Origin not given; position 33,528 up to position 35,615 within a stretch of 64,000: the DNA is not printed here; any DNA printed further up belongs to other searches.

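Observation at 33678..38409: Mvh-type [NiFe] hydrogenase whose partner is a GltD/NfnB-like NAD(P)H flavoprotein rather than HdrA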

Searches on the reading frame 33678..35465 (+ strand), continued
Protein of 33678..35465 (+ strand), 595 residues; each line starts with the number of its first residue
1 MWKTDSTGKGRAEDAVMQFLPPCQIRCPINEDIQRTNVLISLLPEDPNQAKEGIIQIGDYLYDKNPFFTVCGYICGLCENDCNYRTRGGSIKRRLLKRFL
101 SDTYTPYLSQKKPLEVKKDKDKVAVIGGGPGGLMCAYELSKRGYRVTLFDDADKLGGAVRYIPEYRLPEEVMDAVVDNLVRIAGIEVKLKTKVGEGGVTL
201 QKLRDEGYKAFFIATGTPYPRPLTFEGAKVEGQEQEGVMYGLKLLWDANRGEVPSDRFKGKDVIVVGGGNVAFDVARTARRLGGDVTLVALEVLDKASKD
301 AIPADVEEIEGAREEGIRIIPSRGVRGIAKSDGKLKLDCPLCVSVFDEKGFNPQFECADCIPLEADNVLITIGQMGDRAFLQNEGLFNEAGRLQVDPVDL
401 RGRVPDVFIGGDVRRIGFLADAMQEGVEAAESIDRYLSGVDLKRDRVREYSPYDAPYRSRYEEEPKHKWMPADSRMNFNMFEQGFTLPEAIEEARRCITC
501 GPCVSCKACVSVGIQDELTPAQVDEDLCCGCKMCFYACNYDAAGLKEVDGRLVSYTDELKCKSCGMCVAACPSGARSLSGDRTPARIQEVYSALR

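Call 49: search_protein_families(library=pfam, proteins=[P0121, P0123, P0125, P0134, P0137, P0139, P0128, P0131, P0133, P0141], max_evalue=0.00001)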
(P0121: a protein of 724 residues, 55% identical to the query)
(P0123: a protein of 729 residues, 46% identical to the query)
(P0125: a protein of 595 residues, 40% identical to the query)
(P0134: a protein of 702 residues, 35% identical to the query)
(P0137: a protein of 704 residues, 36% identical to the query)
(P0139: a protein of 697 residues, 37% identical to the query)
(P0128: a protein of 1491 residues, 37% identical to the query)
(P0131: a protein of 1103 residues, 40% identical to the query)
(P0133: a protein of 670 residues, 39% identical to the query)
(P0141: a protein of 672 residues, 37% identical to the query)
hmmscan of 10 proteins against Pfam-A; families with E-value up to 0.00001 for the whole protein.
P0121 (724 aa): 12 families
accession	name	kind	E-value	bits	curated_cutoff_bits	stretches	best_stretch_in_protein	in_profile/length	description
PF00072.30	Response_reg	-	4.5e-32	111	30.2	1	609-719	1-111/111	Response regulator receiver domain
PF07992.20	Pyr_redox_2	-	8.9e-28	98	26.1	1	126-432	2-291/291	Pyridine nucleotide-disulphide oxidoreductase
PF00070.33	Pyr_redox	-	1.1e-13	51.9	22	1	266-343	1-78/82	Pyridine nucleotide-disulphide oxidoreductase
PF13450.12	NAD_binding_8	-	2e-10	41.2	21.9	1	129-167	1-39/68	NAD(P)-binding Rossmann-like domain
PF14691.11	Fer4_20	-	2.3e-09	37.5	25.8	1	19-109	26-109/113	Dihydroprymidine dehydrogenase domain II, 4Fe-4S cluster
PF13738.12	Pyr_redox_3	-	6.4e-09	35.9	30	0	261-340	161-246/305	Pyridine nucleotide-disulphide oxidoreductase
PF00037.32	Fer4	-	8e-09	35.4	21.1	1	564-583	4-23/24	4Fe-4S binding domain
PF12838.12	Fer4_7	-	1.1e-08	35.8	27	1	534-582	1-52/52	4Fe-4S dicluster domain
PF13187.11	Fer4_9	-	1.6e-07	31.6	27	1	534-582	1-51/52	4Fe-4S dicluster domain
PF03486.20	HI0933_like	-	2e-06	27.9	50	0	126-162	2-38/244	HI0933-like protein Rossmann domain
PF01266.30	DAO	-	2.3e-06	27.8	27.9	0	126-162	1-38/353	FAD dependent oxidoreductase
PF01946.23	Thi4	-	3.5e-06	26.9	26.2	0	126-163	19-57/235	Thi4 family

P0123 (729 aa): 8 families
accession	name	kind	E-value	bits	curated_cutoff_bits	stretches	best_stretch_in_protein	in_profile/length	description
PF07992.20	Pyr_redox_2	-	2.9e-29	102.9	26.1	1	122-421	2-291/291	Pyridine nucleotide-disulphide oxidoreductase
PF02662.21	FlpD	-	7.6e-22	78.1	22.3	1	624-718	29-123/123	Methyl-viologen-reducing hydrogenase, delta subunit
PF13738.12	Pyr_redox_3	-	2.3e-12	47.2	30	1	251-405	164-305/305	Pyridine nucleotide-disulphide oxidoreductase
PF00070.33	Pyr_redox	-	1.1e-10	42.4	22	0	122-156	1-35/82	Pyridine nucleotide-disulphide oxidoreductase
PF13450.12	NAD_binding_8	-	1.9e-10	41.3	21.9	1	125-160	1-36/68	NAD(P)-binding Rossmann-like domain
PF12831.13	FAD_oxidored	-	8.1e-07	29.1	27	0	123-159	2-38/416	FAD dependent oxidoreductase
PF12838.12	Fer4_7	-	1.6e-06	28.9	27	1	522-578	2-52/52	4Fe-4S dicluster domain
PF01266.30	DAO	-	2e-06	28.1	27.9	1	122-156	1-35/353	FAD dependent oxidoreductase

P0125 (595 aa): 13 families
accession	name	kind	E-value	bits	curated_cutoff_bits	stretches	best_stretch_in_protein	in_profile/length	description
PF07992.20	Pyr_redox_2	-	2.1e-26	93.5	26.1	1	116-411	2-291/291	Pyridine nucleotide-disulphide oxidoreductase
PF13738.12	Pyr_redox_3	-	2.2e-14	53.9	30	1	237-396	158-305/305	Pyridine nucleotide-disulphide oxidoreductase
PF00070.33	Pyr_redox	-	2.2e-11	44.5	22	0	245-317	1-72/82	Pyridine nucleotide-disulphide oxidoreductase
PF12838.12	Fer4_7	-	4.2e-10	40.4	27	1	515-565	1-50/52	4Fe-4S dicluster domain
PF13450.12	NAD_binding_8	-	1.2e-09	38.8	21.9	1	119-154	1-36/68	NAD(P)-binding Rossmann-like domain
PF01946.23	Thi4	-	6.2e-07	29.3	26.2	1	115-152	18-56/235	Thi4 family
PF13241.12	NAD_binding_7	-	8e-07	30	22.1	0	241-278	5-41/104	Putative NAD(P)-binding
PF01266.30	DAO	-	1e-06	29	27.9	1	116-152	1-38/353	FAD dependent oxidoreductase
PF00890.30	FAD_binding_2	-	1.6e-06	28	20.4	1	117-154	2-39/414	FAD binding domain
PF12831.13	FAD_oxidored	-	2e-06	27.8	27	1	117-153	2-38/416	FAD dependent oxidoreductase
PF01494.25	FAD_binding_3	-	6e-06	26.2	22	1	116-148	3-35/349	FAD binding domain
PF13237.11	Fer4_10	-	7.2e-06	26.3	25.5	1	508-564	1-53/53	4Fe-4S dicluster domain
PF00037.32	Fer4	-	8.5e-06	25.8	21.1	0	510-532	2-24/24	4Fe-4S binding domain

P0134 (702 aa): 13 families
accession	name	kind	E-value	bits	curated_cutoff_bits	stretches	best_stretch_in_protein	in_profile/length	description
PF07992.20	Pyr_redox_2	-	3e-36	125.8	26.1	1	106-401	2-291/291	Pyridine nucleotide-disulphide oxidoreductase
PF02662.21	FlpD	-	6.5e-32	110.6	22.3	1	576-690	1-120/123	Methyl-viologen-reducing hydrogenase, delta subunit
PF14691.11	Fer4_20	-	2.2e-19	69.8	25.8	1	11-90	29-111/113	Dihydroprymidine dehydrogenase domain II, 4Fe-4S cluster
PF00070.33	Pyr_redox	-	6.6e-12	46.2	22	0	237-310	1-78/82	Pyridine nucleotide-disulphide oxidoreductase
PF13738.12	Pyr_redox_3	-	5.5e-11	42.7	30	0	235-385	164-305/305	Pyridine nucleotide-disulphide oxidoreductase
PF13450.12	NAD_binding_8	-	1.8e-10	41.4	21.9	1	109-146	1-38/68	NAD(P)-binding Rossmann-like domain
PF14697.11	Fer4_21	-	3.3e-08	34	35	1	499-550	3-59/59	4Fe-4S dicluster domain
PF01266.30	DAO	-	5.2e-08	33.2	27.9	1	106-140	1-35/353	FAD dependent oxidoreductase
PF00037.32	Fer4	-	7.9e-08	32.3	21.1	0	498-520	2-24/24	4Fe-4S binding domain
PF12837.12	Fer4_6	-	1.9e-07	31.1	25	0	525-548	1-24/24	4Fe-4S binding domain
PF01262.27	AlaDh_PNT_C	-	1.1e-06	28.7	23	0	237-265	30-57/214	Alanine dehydrogenase/PNT, C-terminal domain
PF13241.12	NAD_binding_7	-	1.8e-06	28.9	22.1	0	235-296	7-70/104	Putative NAD(P)-binding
PF01134.28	GIDA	-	3.7e-06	26.7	22.1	0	107-153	2-47/391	Glucose inhibited division protein A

P0137 (704 aa): 12 families
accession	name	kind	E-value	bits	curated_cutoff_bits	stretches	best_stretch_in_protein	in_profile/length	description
PF02662.21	FlpD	-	4.2e-34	117.7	22.3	1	577-700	1-123/123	Methyl-viologen-reducing hydrogenase, delta subunit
PF07992.20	Pyr_redox_2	-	2.2e-32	113.1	26.1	1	112-409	2-288/291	Pyridine nucleotide-disulphide oxidoreductase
PF14691.11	Fer4_20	-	9e-18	64.6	25.8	1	17-93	29-108/113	Dihydroprymidine dehydrogenase domain II, 4Fe-4S cluster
PF13738.12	Pyr_redox_3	-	1.6e-12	47.8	30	0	340-396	250-305/305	Pyridine nucleotide-disulphide oxidoreductase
PF13450.12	NAD_binding_8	-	4.4e-09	36.9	21.9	1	115-148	1-34/68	NAD(P)-binding Rossmann-like domain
PF00070.33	Pyr_redox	-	2.3e-08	34.9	22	0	112-146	1-35/82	Pyridine nucleotide-disulphide oxidoreductase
PF01266.30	DAO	-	5.2e-08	33.2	27.9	1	112-147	1-37/353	FAD dependent oxidoreductase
PF00037.32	Fer4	-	3e-07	30.4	21.1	0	526-548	2-24/24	4Fe-4S binding domain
PF13237.11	Fer4_10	-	8.1e-07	29.3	25.5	1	497-543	3-53/53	4Fe-4S dicluster domain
PF01593.30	Amino_oxidase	-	3.2e-06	27.2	19.8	0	121-147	2-28/443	Flavin containing amine oxidoreductase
PF12831.13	FAD_oxidored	-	6.9e-06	26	27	0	113-152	2-41/416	FAD dependent oxidoreductase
PF01946.23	Thi4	-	8.6e-06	25.6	26.2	0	110-149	17-57/235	Thi4 family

P0139 (697 aa): 12 families
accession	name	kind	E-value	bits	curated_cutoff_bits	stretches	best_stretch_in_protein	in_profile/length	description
PF07992.20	Pyr_redox_2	-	2.7e-25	89.8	26.1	1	107-398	2-287/291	Pyridine nucleotide-disulphide oxidoreductase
PF14691.11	Fer4_20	-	1.2e-19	70.6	25.8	1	12-89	30-110/113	Dihydroprymidine dehydrogenase domain II, 4Fe-4S cluster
PF02662.21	FlpD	-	7.8e-15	55.4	22.3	1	582-676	16-110/123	Methyl-viologen-reducing hydrogenase, delta subunit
PF13738.12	Pyr_redox_3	-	2.1e-12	47.4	30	1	195-386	128-305/305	Pyridine nucleotide-disulphide oxidoreductase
PF00070.33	Pyr_redox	-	2.4e-11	44.4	22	0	238-312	1-79/82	Pyridine nucleotide-disulphide oxidoreductase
PF13450.12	NAD_binding_8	-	3.1e-10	40.6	21.9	1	110-146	1-37/68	NAD(P)-binding Rossmann-like domain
PF12831.13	FAD_oxidored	-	8.3e-09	35.7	27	1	108-147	2-41/416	FAD dependent oxidoreductase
PF01946.23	Thi4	-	2e-07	30.9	26.2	1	104-142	16-55/235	Thi4 family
PF01266.30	DAO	-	6.4e-07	29.7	27.9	0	107-141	1-35/353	FAD dependent oxidoreductase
PF01262.27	AlaDh_PNT_C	-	5.7e-06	26.4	23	0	230-265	22-56/214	Alanine dehydrogenase/PNT, C-terminal domain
PF13237.11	Fer4_10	-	5.8e-06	26.6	25.5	1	488-532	4-53/53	4Fe-4S dicluster domain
PF00037.32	Fer4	-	7.7e-06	26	21.1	0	518-536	5-23/24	4Fe-4S binding domain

P0128 (1491 aa): 23 families
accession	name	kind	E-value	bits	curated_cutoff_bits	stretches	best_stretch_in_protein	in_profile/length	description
PF07992.20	Pyr_redox_2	-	1.8e-52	179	26.1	3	251-548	3-291/291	Pyridine nucleotide-disulphide oxidoreductase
PF13450.12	NAD_binding_8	-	3.2e-26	91.8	21.9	2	253-287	1-35/68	NAD(P)-binding Rossmann-like domain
PF14691.11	Fer4_20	-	6.8e-22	77.9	25.8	1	156-235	29-111/113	Dihydroprymidine dehydrogenase domain II, 4Fe-4S cluster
PF12831.13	FAD_oxidored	-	8.1e-20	71.9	27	1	1066-1102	3-39/416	FAD dependent oxidoreductase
PF00890.30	FAD_binding_2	-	8.7e-20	71.7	20.4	1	1065-1101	2-38/414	FAD binding domain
PF13738.12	Pyr_redox_3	-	4.3e-18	66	30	0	1062-1175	164-268/305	Pyridine nucleotide-disulphide oxidoreductase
PF00070.33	Pyr_redox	-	1e-16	61.6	22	0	381-460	1-79/82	Pyridine nucleotide-disulphide oxidoreductase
PF01266.30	DAO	-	3.1e-16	60.3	27.9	0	1065-1099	2-37/353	FAD dependent oxidoreductase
PF00037.32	Fer4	-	2e-14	53.1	21.1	1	103-123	2-22/24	4Fe-4S binding domain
PF03486.20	HI0933_like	-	4.2e-12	46.5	50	0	1064-1100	2-38/244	HI0933-like protein Rossmann domain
PF01262.27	AlaDh_PNT_C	-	9.5e-12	45.2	23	0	381-437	30-86/214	Alanine dehydrogenase/PNT, C-terminal domain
PF01134.28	GIDA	-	3.2e-11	43.4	22.1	0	9-45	2-29/391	Glucose inhibited division protein A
PF01494.25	FAD_binding_3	-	9.7e-11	41.9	22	0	1064-1097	3-36/349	FAD binding domain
PF01593.30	Amino_oxidase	-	9.7e-09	35.4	19.8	0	1072-1102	1-31/443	Flavin containing amine oxidoreductase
PF12837.12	Fer4_6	-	2.1e-08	34.2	25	0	104-123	4-23/24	4Fe-4S binding domain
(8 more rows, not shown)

P0131 (1103 aa): 9 families
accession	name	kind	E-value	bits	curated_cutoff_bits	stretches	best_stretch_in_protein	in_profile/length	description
PF07992.20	Pyr_redox_2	-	2.5e-31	109.6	26.1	1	463-757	2-291/291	Pyridine nucleotide-disulphide oxidoreductase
PF14691.11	Fer4_20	-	3.2e-21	75.7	25.8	1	357-448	20-111/113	Dihydroprymidine dehydrogenase domain II, 4Fe-4S cluster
PF13738.12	Pyr_redox_3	-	3.2e-14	53.3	30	1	591-741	162-305/305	Pyridine nucleotide-disulphide oxidoreductase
PF00070.33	Pyr_redox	-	1.4e-11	45.2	22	0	595-670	1-80/82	Pyridine nucleotide-disulphide oxidoreductase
PF01266.30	DAO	-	2.5e-10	40.8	27.9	1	463-497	1-35/353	FAD dependent oxidoreductase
PF13450.12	NAD_binding_8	-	2.7e-10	40.8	21.9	1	466-522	1-53/68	NAD(P)-binding Rossmann-like domain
PF12801.12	Fer4_5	-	1.1e-08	35.3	22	1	223-270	2-40/48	4Fe-4S binding domain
PF13473.12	Cupredoxin_1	-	3.6e-06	27.4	27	0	23-135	7-104/104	Cupredoxin-like domain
PF01593.30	Amino_oxidase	-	6.5e-06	26.1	19.8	0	472-501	2-31/443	Flavin containing amine oxidoreductase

P0133 (670 aa): 12 families
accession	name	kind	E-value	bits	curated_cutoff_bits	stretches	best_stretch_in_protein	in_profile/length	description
PF07992.20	Pyr_redox_2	-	9.3e-36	124.2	26.1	1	213-508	2-291/291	Pyridine nucleotide-disulphide oxidoreductase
PF14691.11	Fer4_20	-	3.3e-23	82.1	25.8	1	119-196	29-109/113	Dihydroprymidine dehydrogenase domain II, 4Fe-4S cluster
PF13247.11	Fer4_11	-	1.6e-17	64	26.2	2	584-639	45-99/100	4Fe-4S dicluster domain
PF13738.12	Pyr_redox_3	-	5.7e-13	49.2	30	1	337-492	160-305/305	Pyridine nucleotide-disulphide oxidoreductase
PF12831.13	FAD_oxidored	-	4.6e-10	39.8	27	1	214-254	2-42/416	FAD dependent oxidoreductase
PF13450.12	NAD_binding_8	-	4.8e-10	40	21.9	1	216-251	1-36/68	NAD(P)-binding Rossmann-like domain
PF00070.33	Pyr_redox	-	3.3e-09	37.6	22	0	344-419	1-80/82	Pyridine nucleotide-disulphide oxidoreductase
PF00890.30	FAD_binding_2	-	3.5e-08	33.5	20.4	1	214-248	2-36/414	FAD binding domain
PF01266.30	DAO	-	6.2e-08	33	27.9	1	213-247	1-35/353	FAD dependent oxidoreductase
PF01946.23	Thi4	-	1.2e-06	28.4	26.2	1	210-252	16-59/235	Thi4 family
PF13241.12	NAD_binding_7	-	5.4e-06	27.4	22.1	0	342-383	7-50/104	Putative NAD(P)-binding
PF01593.30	Amino_oxidase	-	7.4e-06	25.9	19.8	0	222-248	2-28/443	Flavin containing amine oxidoreductase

P0141 (672 aa): 13 families
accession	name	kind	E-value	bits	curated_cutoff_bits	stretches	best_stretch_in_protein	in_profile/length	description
PF07992.20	Pyr_redox_2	-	1.4e-30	107.2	26.1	1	122-417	2-291/291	Pyridine nucleotide-disulphide oxidoreductase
PF14691.11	Fer4_20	-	2.3e-22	79.4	25.8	2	19-109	18-111/113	Dihydroprymidine dehydrogenase domain II, 4Fe-4S cluster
PF13738.12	Pyr_redox_3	-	1.5e-12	47.8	30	1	251-401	164-305/305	Pyridine nucleotide-disulphide oxidoreductase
PF13450.12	NAD_binding_8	-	4.5e-12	46.5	21.9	1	125-159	1-35/68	NAD(P)-binding Rossmann-like domain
PF00070.33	Pyr_redox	-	8.4e-10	39.5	22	0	253-319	1-70/82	Pyridine nucleotide-disulphide oxidoreductase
PF01266.30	DAO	-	4.1e-09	36.9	27.9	1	122-156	1-36/353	FAD dependent oxidoreductase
PF01946.23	Thi4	-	4.5e-08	33.1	26.2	1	122-162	19-60/235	Thi4 family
PF04324.20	Fer2_BFD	-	3.3e-07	31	26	1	576-625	1-49/50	BFD-like [2Fe-2S] binding domain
PF12831.13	FAD_oxidored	-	5e-07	29.8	27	1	123-162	2-41/416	FAD dependent oxidoreductase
PF00890.30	FAD_binding_2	-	3.4e-06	27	20.4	0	123-158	2-37/414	FAD binding domain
PF00037.32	Fer4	-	4.6e-06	26.7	21.1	1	518-540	2-24/24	4Fe-4S binding domain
PF01134.28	GIDA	-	6.8e-06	25.8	22.1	0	123-151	2-31/391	Glucose inhibited division protein A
PF01262.27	AlaDh_PNT_C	-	9.5e-06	25.6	23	0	251-280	28-56/214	Alanine dehydrogenase/PNT, C-terminal domain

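Call 58: find_homologous_proteins(query=L030:1760-3550:+, max_evalue=1e-50)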
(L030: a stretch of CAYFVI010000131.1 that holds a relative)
Query L030:1760-3550:+ (597 aa): 1779 proteins with E <= 1e-50 among 8000 candidates; the best 120 are listed.
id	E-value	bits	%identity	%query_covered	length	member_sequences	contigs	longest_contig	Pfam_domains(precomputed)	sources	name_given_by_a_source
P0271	0.0e+0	1380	100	100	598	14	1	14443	PF14697.12,PF13241.13,PF13450.13,PF07992.21,PF00070.34,PF03486.21,PF12838.13,PF12831.14,PF01946.24,PF01266.31,PF01593.31,PF14691.12,PF00890.31,PF00037.33,PF13738.13,PF01262.28,PF13187.12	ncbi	-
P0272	0.0e+0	1251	88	100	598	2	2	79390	PF14697.12,PF13241.13,PF13450.13,PF07992.21,PF00070.34,PF03486.21,PF12838.13,PF01134.29,PF12831.14,PF01946.24,PF01593.31,PF12797.13,PF14691.12,PF00890.31,PF00037.33,PF13738.13,PF01262.28,PF13237.12,PF13187.12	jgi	jgi:NADPH-dependent glutamate synthase beta subunit-like oxidoreductase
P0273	0.0e+0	1222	88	100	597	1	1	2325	PF14697.12,PF13241.13,PF13450.13,PF07992.21,PF00070.34,PF03486.21,PF12838.13,PF01946.24,PF01593.31,PF12797.13,PF14691.12,PF00037.33,PF13738.13,PF13237.12,PF13187.12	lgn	-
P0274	0.0e+0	1221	87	100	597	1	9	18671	PF14697.12,PF13241.13,PF13450.13,PF07992.21,PF00070.34,PF03486.21,PF12838.13,PF01946.24,PF12797.13,PF14691.12,PF00890.31,PF00037.33,PF13738.13,PF01262.28,PF13237.12,PF13187.12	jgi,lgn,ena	-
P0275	0.0e+0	1220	87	100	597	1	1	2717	PF14697.12,PF13241.13,PF13450.13,PF07992.21,PF00070.34,PF03486.21,PF12838.13,PF01946.24,PF01266.31,PF12797.13,PF14691.12,PF00890.31,PF00037.33,PF13738.13,PF01262.28,PF13237.12,PF13187.12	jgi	-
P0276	0.0e+0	1218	87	100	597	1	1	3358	PF14697.12,PF13241.13,PF13450.13,PF07992.21,PF00070.34,PF03486.21,PF12838.13,PF01946.24,PF01266.31,PF12797.13,PF14691.12,PF00037.33,PF13738.13,PF01262.28,PF13237.12,PF13187.12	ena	-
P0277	0.0e+0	1213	87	100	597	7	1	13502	PF14697.12,PF13450.13,PF07992.21,PF00070.34,PF03486.21,PF12838.13,PF12831.14,PF01946.24,PF01266.31,PF01593.31,PF12797.13,PF14691.12,PF00890.31,PF00037.33,PF13738.13,PF01262.28,PF13237.12,PF13187.12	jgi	-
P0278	0.0e+0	1211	87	100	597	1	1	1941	PF14697.12,PF13241.13,PF13450.13,PF07992.21,PF00070.34,PF03486.21,PF12838.13,PF12831.14,PF01946.24,PF01593.31,PF12797.13,PF14691.12,PF00890.31,PF00037.33,PF13738.13,PF01262.28,PF13237.12,PF13187.12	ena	-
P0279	0.0e+0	1210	86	100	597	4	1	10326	PF14697.12,PF13241.13,PF13450.13,PF07992.21,PF00070.34,PF03486.21,PF12838.13,PF12831.14,PF01946.24,PF01266.31,PF01593.31,PF12797.13,PF00890.31,PF00037.33,PF13738.13,PF01262.28,PF13237.12,PF13187.12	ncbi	-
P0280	0.0e+0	1209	86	100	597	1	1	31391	PF14697.12,PF13241.13,PF13450.13,PF07992.21,PF00070.34,PF03486.21,PF12838.13,PF01946.24,PF12797.13,PF14691.12,PF00037.33,PF13738.13,PF01262.28,PF13237.12,PF13187.12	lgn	-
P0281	0.0e+0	1206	86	100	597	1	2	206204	PF14697.12,PF13241.13,PF13450.13,PF07992.21,PF00070.34,PF03486.21,PF12838.13,PF01494.26,PF12831.14,PF01946.24,PF01266.31,PF01593.31,PF12797.13,PF14691.12,PF00890.31,PF00037.33,PF13738.13,PF01262.28,PF13237.12,PF13187.12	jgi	-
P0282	0.0e+0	1206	86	100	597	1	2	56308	PF14697.12,PF13241.13,PF13450.13,PF07992.21,PF00070.34,PF03486.21,PF12838.13,PF12831.14,PF01946.24,PF01266.31,PF01593.31,PF12797.13,PF14691.12,PF00890.31,PF00037.33,PF13738.13,PF01262.28,PF13237.12,PF13187.12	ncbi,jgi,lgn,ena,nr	ncbi:MAG TPA: FAD-dependent oxidoreductase [Dehalococcoidia bacterium]|nr:FAD-dependent oxidoreducta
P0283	0.0e+0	1204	86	100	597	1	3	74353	PF14697.12,PF13241.13,PF13450.13,PF07992.21,PF00070.34,PF03486.21,PF12838.13,PF12831.14,PF01946.24,PF01266.31,PF01593.31,PF12797.13,PF14691.12,PF00890.31,PF00037.33,PF13738.13,PF01262.28,PF13237.12,PF13187.12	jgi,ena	-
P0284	0.0e+0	1204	86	100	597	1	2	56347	PF14697.12,PF13241.13,PF13450.13,PF07992.21,PF00070.34,PF03486.21,PF12838.13,PF01494.26,PF12831.14,PF01946.24,PF01266.31,PF01593.31,PF12797.13,PF14691.12,PF00890.31,PF00037.33,PF13738.13,PF01262.28,PF13237.12,PF13187.12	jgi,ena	-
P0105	0.0e+0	1204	86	100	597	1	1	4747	PF14697.12,PF13241.13,PF13450.13,PF07992.21,PF00070.34,PF03486.21,PF12838.13,PF12831.14,PF01946.24,PF01266.31,PF01593.31,PF12797.13,PF14691.12,PF00890.31,PF00037.33,PF13738.13,PF01262.28,PF13237.12,PF13187.12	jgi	jgi:NADPH-dependent glutamate synthase beta subunit-like oxidoreductase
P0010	0.0e+0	1056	75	100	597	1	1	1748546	PF14697.12,PF13241.13,PF13450.13,PF07992.21,PF00070.34,PF03486.21,PF12838.13,PF01946.24,PF01266.31,PF01593.31,PF12797.13,PF00890.31,PF00037.33,PF13738.13,PF13237.12,PF13187.12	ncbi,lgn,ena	-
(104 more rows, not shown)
